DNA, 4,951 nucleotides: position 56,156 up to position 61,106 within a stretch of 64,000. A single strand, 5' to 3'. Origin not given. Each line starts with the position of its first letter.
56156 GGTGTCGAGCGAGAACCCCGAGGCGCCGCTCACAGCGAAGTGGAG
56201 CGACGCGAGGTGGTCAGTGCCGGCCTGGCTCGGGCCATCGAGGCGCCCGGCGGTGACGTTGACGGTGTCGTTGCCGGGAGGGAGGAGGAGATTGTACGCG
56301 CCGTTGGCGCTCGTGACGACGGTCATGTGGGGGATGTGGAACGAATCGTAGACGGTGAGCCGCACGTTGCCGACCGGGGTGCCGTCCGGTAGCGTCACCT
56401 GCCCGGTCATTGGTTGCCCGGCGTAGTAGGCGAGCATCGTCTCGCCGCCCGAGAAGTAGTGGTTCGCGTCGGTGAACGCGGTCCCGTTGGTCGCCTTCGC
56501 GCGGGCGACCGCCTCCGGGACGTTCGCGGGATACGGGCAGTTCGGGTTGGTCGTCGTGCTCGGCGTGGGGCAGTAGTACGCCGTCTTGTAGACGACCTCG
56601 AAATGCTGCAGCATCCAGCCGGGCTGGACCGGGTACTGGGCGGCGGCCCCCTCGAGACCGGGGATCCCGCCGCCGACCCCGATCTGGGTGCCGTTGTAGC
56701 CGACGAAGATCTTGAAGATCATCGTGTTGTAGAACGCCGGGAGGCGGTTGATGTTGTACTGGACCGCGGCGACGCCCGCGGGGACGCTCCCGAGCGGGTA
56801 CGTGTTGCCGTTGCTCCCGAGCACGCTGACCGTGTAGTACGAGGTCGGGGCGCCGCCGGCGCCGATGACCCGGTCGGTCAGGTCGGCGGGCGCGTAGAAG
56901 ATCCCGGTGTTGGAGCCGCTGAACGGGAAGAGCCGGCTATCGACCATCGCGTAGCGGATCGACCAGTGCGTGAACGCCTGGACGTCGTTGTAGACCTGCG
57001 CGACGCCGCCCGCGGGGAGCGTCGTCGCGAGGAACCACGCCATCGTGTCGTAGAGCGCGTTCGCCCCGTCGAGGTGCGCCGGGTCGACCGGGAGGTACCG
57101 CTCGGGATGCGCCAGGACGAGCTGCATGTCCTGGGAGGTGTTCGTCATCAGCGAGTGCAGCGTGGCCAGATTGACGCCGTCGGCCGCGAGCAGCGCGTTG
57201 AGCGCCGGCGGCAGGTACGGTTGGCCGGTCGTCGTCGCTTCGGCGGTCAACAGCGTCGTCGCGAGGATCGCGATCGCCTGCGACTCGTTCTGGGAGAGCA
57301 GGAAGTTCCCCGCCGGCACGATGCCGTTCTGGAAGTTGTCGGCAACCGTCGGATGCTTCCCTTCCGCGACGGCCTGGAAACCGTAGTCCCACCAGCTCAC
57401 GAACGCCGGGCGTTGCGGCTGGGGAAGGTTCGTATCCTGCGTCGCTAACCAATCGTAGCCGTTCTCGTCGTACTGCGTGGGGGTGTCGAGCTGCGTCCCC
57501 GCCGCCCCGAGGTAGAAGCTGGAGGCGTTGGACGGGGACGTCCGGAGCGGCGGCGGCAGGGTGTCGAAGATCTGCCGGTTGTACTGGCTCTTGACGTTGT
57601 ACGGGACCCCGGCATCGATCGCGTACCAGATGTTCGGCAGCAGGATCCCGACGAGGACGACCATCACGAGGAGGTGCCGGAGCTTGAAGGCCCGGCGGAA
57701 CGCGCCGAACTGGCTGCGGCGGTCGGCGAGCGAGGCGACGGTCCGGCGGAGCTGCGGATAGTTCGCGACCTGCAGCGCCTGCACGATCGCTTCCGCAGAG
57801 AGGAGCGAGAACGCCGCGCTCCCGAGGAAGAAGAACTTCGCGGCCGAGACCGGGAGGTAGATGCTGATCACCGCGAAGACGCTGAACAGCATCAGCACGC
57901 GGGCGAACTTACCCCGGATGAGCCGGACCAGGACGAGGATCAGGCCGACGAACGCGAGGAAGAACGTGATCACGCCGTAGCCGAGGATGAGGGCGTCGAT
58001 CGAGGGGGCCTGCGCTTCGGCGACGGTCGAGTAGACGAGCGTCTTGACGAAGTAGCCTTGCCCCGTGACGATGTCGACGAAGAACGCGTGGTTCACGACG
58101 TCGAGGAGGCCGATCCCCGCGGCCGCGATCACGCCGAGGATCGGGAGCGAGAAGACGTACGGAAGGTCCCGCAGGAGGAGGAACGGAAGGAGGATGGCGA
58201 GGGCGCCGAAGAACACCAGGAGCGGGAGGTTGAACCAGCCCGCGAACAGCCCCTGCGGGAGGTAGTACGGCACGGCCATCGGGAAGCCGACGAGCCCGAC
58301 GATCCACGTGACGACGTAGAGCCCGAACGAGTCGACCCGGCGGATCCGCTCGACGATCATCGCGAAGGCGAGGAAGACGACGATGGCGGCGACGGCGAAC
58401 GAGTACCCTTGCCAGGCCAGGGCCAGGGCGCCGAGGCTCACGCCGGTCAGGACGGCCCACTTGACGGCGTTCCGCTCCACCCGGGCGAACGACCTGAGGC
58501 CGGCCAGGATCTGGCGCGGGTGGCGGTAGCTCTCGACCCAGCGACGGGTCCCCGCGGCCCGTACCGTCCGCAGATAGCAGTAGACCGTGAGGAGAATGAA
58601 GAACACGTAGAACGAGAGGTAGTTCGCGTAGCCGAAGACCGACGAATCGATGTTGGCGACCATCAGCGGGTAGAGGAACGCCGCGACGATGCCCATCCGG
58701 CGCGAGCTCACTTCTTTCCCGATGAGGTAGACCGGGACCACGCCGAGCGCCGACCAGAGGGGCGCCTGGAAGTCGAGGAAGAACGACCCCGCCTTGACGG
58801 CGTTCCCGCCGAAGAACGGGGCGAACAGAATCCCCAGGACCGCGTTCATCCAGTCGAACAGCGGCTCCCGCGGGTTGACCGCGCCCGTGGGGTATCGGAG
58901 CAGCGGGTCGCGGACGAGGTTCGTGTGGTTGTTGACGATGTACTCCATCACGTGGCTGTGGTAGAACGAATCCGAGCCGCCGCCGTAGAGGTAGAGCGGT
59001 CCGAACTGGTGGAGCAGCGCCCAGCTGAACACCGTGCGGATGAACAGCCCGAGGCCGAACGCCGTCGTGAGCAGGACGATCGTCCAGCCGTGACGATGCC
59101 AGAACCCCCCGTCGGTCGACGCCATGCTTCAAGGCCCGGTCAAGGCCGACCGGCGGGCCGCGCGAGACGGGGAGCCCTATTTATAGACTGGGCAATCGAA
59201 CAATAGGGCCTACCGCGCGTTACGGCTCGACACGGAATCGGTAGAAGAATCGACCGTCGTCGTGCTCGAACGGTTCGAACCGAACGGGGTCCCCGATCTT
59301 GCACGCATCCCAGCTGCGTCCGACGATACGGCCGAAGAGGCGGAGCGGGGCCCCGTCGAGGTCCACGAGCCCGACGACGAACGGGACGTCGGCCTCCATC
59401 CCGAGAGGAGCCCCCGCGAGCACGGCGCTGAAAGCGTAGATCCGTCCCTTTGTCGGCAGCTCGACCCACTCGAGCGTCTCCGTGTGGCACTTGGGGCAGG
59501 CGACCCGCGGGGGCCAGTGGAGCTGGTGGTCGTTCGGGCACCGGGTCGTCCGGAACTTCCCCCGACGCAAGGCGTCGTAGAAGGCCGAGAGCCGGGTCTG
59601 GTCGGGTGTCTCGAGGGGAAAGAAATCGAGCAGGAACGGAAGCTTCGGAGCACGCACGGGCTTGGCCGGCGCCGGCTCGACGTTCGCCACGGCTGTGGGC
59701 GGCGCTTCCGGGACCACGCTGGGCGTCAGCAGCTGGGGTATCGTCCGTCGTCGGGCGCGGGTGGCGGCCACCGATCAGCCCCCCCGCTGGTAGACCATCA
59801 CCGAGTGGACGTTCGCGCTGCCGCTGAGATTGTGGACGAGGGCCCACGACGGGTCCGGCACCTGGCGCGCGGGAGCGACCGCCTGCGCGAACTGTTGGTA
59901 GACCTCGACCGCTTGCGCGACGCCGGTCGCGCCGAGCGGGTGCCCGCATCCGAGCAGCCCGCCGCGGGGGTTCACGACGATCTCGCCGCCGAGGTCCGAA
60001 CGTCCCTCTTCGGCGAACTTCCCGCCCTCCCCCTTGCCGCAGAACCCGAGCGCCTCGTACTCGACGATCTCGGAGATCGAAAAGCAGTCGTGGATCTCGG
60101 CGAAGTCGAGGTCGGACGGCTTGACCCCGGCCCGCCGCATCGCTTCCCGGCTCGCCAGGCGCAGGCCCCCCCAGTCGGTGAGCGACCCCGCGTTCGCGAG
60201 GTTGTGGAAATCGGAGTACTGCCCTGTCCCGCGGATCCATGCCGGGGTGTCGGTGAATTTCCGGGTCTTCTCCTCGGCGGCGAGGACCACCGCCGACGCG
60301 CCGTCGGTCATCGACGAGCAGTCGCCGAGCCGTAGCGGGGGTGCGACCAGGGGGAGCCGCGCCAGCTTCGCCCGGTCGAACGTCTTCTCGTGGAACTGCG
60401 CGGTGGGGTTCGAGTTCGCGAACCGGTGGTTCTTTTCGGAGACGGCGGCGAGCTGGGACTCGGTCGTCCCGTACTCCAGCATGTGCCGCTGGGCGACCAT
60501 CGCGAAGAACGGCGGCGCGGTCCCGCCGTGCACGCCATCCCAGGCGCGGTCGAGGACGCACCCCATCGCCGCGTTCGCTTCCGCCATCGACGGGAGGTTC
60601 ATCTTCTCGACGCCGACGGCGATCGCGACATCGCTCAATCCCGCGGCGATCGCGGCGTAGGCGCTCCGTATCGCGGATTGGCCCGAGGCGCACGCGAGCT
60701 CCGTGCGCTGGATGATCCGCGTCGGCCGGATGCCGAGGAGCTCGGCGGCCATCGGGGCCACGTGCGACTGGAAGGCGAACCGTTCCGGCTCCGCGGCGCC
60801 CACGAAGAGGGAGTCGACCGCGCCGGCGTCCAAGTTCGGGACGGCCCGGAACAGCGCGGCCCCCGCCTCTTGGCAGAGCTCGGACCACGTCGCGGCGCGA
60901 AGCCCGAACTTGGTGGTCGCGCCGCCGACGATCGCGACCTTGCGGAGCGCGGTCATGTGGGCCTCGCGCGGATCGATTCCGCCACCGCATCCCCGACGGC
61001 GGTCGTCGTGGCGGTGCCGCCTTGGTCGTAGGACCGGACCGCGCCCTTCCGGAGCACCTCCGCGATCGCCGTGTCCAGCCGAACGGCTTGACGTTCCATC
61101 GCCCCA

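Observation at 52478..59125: Giant (2,215 aa) AglB: STT3 catalytic core fused to about 1,300 aa of beta-sandwich repeats plus a second, C-terminal membrane anchor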

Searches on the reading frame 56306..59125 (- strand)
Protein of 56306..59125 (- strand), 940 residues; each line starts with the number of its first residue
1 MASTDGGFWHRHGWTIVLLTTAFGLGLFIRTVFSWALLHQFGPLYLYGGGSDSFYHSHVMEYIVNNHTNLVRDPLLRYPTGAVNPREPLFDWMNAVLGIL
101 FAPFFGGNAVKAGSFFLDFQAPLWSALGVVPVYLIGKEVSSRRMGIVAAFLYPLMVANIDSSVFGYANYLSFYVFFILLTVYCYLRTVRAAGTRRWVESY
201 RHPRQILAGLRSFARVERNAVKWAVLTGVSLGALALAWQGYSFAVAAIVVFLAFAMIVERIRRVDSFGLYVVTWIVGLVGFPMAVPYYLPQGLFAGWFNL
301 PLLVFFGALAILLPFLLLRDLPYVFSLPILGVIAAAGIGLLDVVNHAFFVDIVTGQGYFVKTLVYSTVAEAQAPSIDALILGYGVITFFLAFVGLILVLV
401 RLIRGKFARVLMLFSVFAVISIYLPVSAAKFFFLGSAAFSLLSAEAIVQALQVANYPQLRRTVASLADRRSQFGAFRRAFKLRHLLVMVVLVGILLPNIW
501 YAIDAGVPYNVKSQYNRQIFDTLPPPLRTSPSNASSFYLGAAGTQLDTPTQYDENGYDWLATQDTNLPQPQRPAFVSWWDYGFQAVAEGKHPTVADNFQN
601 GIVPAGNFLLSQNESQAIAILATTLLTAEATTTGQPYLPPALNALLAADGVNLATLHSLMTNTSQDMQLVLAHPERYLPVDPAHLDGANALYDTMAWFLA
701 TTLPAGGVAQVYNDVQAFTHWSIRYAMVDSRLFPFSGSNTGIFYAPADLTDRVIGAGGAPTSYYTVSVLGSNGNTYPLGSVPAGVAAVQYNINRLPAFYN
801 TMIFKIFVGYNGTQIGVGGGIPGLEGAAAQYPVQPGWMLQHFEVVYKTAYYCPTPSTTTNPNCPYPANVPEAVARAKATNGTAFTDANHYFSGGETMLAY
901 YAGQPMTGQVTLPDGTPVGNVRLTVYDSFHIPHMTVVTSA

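Call 15: search_solved_structures(query=window:56306-59125:-, max_evalue=0.01, show_alignments=2)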
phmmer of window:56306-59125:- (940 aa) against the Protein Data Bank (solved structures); distinct sequences matched with E-value up to 0.01: 7.
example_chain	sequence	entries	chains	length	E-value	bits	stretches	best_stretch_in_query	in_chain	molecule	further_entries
3vgp_A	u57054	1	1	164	4.2e-06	28.4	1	557-622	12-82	Transmembrane oligosaccharyl transferase, putative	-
3waj_A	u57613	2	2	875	1.4e-05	26.6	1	8-617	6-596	Transmembrane oligosaccharyl transferase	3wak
5gmy_A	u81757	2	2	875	2.7e-05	25.7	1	8-617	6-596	Transmembrane oligosaccharyl transferase, putative | Dolichyl-phosphooligosaccharide-protein glycotransferase 3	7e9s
3vu0_A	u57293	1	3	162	0.00016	23.1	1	573-623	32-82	Putative uncharacterized protein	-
6ftg_5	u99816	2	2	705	0.002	19.5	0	119-196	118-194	Dolichyl-diphosphooligosaccharide--protein glycosyltransferase subunit STT3A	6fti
6s7o_A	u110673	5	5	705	0.0021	19.5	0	119-196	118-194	Dolichyl-diphosphooligosaccharide--protein glycosyltransferase subunit STT3A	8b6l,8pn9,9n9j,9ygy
6ftj_5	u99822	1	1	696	0.0023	19.3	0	119-196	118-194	Dolichyl-diphosphooligosaccharide--protein glycosyltransferase subunit STT3A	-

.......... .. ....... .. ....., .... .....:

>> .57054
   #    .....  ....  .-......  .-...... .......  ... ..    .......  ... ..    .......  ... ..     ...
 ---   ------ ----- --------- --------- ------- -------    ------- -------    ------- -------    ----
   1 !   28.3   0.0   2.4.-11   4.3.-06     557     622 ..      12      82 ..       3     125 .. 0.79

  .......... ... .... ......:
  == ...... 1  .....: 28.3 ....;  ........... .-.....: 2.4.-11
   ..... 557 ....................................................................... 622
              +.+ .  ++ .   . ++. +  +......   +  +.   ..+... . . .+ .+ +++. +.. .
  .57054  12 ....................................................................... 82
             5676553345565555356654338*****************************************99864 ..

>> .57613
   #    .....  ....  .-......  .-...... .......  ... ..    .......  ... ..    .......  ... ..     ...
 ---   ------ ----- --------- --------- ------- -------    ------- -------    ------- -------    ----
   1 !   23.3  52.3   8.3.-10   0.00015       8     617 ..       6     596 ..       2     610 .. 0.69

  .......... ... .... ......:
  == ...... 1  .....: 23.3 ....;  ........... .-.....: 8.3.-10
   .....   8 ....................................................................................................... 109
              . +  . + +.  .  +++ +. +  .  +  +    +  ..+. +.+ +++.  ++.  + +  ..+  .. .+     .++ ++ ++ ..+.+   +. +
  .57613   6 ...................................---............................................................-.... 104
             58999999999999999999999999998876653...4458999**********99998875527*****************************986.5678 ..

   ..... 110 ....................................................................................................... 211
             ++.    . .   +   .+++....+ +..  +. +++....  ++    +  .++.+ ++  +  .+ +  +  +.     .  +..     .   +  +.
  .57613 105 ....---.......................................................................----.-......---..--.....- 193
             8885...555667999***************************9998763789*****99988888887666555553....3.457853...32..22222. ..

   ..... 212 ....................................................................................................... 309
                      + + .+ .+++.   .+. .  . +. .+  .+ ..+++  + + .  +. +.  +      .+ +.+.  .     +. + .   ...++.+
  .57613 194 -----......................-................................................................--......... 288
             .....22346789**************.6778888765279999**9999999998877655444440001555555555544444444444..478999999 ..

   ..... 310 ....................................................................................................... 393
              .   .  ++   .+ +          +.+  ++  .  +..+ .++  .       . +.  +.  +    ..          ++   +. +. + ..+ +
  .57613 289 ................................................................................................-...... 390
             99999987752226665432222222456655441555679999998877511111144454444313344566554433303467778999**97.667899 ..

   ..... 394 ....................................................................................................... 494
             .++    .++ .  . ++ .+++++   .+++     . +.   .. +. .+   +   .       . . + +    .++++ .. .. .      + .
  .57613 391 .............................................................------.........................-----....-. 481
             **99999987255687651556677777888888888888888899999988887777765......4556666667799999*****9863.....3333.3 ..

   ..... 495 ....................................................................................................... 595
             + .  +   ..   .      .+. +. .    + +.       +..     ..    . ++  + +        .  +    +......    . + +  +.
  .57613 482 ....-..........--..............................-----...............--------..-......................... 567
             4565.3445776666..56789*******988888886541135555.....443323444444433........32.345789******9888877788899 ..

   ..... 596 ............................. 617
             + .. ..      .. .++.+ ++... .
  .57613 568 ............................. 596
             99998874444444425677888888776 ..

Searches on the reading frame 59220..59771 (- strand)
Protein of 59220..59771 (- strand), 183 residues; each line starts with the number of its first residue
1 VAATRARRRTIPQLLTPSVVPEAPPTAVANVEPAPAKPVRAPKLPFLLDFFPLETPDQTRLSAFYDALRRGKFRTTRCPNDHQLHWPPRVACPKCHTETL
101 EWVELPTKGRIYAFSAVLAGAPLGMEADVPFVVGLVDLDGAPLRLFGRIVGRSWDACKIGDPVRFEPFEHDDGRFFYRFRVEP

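Call 13: search_protein_families(library=pfam, proteins=[window:59220-59771:-], max_evalue=0.01)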
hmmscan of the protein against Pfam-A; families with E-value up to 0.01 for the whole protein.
window:59220-59771:- (183 aa): 3 families
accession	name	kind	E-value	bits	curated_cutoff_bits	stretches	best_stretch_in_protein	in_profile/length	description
PF01796.24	OB_ChsH2_C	-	2.1e-14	53.6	27.1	1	102-164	1-61/65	ChsH2, C-terminal OB-fold domain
PF12172.15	zf-ChsH2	-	3e-07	30.5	23.2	1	66-101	2-37/37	ChsH2, rubredoxin-like zinc ribbon domain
PF23454.1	Zn_ribbon_Brz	-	0.0049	17.9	27.9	0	89-109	5-23/58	Transcriptional regulator Brz zinc beta ribbon domain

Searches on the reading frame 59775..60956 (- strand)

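Call 13: search_protein_families(library=pfam, proteins=[window:59775-60956:-], max_evalue=0.01)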
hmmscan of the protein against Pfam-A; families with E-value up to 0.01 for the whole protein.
window:59775-60956:- (393 aa): 4 families
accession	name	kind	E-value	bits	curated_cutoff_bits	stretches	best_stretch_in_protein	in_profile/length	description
PF22691.2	Thiolase_C_1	-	3.2e-39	134.4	28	1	245-391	1-144/144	Thiolase C-terminal domain-like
PF00108.29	Thiolase_N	-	9e-21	74.8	26.4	1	7-190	1-195/260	Thiolase, N-terminal domain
PF02803.24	Thiolase_C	-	1.1e-09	38.5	27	1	267-358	26-99/123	Thiolase, C-terminal domain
PF00109.32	ketoacyl-synt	-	1.1e-06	28.9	20.8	1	85-135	172-219/252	Beta-ketoacyl synthase, N-terminal domain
